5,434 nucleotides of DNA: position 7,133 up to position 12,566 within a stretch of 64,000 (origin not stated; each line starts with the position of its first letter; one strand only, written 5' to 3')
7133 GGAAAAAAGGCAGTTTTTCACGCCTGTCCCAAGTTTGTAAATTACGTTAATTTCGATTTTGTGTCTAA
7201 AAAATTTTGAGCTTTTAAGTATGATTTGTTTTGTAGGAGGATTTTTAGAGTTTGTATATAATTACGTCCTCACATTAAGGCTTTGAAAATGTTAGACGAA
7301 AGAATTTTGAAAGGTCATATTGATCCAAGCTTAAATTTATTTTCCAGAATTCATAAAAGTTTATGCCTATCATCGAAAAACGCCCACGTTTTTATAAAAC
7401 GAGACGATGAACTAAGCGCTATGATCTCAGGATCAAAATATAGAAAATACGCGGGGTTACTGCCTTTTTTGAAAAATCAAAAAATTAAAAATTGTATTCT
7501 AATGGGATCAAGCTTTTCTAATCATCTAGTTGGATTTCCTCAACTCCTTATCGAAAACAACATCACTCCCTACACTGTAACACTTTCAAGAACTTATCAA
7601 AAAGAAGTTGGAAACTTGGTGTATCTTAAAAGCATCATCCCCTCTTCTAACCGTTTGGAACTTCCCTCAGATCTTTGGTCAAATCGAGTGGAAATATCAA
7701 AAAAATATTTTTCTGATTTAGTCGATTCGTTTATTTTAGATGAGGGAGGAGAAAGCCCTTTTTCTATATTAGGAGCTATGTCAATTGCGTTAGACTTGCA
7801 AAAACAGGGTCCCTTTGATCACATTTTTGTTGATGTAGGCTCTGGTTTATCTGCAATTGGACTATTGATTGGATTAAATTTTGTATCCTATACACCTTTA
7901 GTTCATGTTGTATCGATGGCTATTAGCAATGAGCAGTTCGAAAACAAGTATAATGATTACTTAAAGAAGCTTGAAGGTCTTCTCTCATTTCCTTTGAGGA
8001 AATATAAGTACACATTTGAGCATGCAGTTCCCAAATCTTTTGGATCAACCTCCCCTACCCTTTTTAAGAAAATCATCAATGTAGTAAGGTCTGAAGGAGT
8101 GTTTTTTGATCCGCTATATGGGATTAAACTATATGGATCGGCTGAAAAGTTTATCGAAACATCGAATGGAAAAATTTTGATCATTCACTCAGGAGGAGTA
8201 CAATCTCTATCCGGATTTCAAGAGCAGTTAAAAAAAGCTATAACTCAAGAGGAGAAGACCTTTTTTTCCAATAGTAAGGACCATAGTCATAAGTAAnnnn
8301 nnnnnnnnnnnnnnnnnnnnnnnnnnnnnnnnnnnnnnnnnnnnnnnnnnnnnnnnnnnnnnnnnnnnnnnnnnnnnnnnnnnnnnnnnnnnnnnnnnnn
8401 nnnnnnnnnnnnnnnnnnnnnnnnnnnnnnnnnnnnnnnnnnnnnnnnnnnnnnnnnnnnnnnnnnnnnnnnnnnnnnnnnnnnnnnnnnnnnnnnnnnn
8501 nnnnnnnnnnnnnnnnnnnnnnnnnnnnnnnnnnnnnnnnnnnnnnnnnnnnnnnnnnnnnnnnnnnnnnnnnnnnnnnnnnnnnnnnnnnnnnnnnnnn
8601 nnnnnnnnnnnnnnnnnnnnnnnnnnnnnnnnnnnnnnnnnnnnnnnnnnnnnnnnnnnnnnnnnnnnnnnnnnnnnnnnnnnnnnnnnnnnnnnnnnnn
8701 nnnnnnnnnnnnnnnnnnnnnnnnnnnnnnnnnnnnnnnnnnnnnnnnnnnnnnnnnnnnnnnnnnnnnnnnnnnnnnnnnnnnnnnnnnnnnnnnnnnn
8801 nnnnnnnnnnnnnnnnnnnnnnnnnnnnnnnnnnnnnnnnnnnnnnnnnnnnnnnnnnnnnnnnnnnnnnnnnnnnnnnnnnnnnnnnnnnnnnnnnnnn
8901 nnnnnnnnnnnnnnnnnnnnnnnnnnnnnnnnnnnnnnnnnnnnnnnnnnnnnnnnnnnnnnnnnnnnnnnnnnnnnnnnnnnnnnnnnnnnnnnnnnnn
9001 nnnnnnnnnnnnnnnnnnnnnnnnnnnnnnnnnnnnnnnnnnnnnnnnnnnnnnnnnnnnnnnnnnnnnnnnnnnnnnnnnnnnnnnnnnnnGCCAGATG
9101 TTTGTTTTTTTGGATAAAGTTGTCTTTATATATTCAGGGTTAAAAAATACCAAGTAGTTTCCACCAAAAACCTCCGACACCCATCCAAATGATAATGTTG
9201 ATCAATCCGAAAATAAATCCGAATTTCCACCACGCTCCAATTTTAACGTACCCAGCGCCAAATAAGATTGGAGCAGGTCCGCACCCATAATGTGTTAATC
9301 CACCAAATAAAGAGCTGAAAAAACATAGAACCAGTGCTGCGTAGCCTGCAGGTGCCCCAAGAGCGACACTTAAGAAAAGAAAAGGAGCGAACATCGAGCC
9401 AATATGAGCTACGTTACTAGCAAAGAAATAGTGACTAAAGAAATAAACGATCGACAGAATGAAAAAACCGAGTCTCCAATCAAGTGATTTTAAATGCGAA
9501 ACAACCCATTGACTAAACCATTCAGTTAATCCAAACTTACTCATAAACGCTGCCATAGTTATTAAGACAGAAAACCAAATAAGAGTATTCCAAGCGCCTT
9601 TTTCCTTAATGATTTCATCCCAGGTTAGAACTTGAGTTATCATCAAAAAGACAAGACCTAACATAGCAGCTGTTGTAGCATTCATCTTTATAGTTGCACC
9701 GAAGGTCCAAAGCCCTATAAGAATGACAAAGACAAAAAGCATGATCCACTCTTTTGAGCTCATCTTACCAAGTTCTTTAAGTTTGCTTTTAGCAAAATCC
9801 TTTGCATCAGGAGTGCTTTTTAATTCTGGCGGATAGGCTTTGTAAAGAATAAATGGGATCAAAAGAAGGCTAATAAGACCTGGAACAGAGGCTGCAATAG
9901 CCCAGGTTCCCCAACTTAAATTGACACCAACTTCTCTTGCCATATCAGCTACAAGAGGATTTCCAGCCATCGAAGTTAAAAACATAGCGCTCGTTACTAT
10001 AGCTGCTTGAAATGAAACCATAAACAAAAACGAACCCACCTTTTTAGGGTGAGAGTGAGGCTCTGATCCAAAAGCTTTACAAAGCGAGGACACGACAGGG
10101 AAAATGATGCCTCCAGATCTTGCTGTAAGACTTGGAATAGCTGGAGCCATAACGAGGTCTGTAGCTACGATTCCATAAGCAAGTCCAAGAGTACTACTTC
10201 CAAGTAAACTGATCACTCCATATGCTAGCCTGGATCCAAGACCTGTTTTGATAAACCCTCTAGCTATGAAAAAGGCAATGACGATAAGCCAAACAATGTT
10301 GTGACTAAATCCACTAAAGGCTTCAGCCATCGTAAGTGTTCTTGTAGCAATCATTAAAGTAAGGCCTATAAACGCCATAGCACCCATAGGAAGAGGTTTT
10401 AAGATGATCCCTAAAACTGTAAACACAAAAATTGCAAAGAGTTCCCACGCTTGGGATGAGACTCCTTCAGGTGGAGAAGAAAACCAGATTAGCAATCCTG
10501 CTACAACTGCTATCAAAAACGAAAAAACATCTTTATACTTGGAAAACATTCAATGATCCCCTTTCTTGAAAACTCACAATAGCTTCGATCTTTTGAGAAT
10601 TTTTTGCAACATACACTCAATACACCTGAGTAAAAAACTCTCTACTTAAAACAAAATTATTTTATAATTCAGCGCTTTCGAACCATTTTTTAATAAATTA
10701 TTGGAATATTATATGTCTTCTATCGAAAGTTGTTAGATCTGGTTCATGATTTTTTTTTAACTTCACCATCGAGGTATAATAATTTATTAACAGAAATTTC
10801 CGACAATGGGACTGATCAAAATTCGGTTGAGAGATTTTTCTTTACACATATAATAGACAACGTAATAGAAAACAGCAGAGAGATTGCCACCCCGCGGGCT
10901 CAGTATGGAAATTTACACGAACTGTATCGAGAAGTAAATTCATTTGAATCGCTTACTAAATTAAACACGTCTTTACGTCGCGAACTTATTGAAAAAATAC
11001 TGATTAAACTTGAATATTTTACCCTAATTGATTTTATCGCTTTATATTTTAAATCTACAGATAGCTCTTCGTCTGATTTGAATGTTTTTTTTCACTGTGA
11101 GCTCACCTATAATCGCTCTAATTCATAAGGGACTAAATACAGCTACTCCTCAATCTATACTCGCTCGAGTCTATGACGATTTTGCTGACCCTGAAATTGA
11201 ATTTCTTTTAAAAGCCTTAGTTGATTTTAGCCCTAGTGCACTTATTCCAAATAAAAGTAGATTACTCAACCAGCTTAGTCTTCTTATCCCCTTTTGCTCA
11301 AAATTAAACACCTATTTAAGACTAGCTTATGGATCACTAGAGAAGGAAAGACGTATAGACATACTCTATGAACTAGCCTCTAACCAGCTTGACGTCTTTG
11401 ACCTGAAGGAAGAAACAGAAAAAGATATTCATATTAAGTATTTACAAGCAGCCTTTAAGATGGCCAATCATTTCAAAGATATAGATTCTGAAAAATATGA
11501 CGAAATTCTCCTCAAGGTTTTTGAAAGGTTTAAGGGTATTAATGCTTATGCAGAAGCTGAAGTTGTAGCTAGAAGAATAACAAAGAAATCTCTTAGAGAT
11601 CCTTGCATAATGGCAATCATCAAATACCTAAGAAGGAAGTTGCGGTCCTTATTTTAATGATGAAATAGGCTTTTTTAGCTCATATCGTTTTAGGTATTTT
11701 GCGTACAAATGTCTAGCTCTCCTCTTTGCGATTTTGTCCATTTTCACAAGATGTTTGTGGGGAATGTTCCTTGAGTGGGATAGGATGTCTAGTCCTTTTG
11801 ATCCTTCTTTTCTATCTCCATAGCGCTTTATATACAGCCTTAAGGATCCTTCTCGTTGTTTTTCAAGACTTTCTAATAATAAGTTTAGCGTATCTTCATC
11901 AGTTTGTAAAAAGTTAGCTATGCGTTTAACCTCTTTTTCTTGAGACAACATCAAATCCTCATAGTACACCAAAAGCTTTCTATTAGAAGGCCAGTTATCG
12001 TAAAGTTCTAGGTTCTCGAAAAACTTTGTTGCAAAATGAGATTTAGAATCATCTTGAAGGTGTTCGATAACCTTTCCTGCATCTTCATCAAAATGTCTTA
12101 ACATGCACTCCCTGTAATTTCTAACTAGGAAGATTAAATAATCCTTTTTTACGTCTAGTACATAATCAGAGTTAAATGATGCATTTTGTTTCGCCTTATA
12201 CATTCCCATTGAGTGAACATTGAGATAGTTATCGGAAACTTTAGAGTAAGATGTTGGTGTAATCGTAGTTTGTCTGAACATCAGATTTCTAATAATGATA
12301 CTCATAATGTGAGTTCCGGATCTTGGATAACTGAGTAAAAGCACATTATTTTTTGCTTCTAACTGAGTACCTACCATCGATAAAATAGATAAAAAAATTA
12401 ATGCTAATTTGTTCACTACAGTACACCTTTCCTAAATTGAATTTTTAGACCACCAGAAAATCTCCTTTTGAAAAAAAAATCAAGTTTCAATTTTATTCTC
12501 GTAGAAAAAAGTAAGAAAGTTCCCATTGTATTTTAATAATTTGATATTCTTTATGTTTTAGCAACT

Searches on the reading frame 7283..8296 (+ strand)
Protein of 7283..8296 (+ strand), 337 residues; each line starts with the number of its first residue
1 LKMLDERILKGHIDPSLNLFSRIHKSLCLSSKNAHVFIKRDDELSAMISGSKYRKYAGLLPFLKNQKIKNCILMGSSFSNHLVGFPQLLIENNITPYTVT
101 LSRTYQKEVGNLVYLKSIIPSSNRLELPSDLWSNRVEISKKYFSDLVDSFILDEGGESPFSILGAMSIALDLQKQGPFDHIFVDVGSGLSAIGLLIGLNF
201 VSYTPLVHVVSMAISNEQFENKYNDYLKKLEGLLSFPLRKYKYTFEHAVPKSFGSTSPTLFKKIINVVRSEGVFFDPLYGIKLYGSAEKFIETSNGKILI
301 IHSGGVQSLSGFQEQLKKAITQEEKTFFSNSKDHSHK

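Call 51: search_protein_families(library=pfam, proteins=[window:7283-8296:+], max_evalue=0.0001)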
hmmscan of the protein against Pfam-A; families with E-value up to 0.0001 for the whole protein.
window:7283-8296:+ (337 aa): 1 family
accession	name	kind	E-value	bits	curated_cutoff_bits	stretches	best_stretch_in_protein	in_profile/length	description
PF00291.31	PALP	-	2.4e-05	24.3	35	1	132-304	111-295/295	Pyridoxal-phosphate dependent enzyme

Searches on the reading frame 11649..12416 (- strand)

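Call 51: search_protein_families(library=pfam, proteins=[window:11649-12416:-], max_evalue=0.0001)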
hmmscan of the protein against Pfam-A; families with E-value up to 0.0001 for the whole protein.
window:11649-12416:- (255 aa): 2 families
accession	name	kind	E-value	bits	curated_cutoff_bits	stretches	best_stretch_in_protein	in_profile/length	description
PF00685.33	Sulfotransfer_1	-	8.1e-08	32.4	22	1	23-184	2-195/255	Sulfotransferase domain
PF13469.12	Sulfotransfer_3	-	2.2e-06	28.5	27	1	94-173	127-213/216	Sulfotransferase family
